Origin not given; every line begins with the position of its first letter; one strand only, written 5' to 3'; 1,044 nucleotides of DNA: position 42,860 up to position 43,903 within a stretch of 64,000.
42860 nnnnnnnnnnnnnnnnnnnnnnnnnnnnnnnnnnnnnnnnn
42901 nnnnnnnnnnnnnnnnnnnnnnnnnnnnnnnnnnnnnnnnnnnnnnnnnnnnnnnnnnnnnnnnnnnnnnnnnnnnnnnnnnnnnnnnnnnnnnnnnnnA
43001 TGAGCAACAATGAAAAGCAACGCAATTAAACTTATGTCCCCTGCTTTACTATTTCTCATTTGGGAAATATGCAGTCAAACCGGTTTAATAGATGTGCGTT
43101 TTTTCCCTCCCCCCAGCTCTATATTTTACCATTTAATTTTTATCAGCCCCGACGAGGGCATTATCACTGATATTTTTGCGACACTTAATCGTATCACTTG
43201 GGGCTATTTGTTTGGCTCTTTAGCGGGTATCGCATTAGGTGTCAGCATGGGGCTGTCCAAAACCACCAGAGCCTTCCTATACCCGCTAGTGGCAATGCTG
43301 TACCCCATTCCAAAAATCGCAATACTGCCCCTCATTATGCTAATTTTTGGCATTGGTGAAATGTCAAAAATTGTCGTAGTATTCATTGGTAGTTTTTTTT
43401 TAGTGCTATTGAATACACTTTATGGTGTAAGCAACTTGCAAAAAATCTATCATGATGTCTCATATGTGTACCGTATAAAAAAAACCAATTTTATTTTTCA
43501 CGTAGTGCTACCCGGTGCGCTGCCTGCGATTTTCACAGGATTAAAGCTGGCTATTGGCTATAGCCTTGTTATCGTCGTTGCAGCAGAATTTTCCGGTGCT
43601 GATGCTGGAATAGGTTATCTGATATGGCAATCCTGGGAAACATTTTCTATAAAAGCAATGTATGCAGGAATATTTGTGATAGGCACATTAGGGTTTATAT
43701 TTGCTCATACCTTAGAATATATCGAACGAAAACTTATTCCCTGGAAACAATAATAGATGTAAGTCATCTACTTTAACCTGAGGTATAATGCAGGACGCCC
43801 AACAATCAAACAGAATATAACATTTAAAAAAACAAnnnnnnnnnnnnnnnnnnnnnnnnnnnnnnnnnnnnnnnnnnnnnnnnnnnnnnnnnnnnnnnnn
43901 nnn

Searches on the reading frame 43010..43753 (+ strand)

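Call 54: search_protein_families(library=pfam, proteins=[window:43010-43753:+], max_evalue=0.00001)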
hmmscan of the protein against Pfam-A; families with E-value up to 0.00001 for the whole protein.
window:43010-43753:+ (247 aa): 1 family
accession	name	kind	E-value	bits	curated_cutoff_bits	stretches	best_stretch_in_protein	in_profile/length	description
PF00528.27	BPD_transp_1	-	3.9e-23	82.6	26.4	1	73-242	1-182/184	Binding-protein-dependent transport system inner membrane component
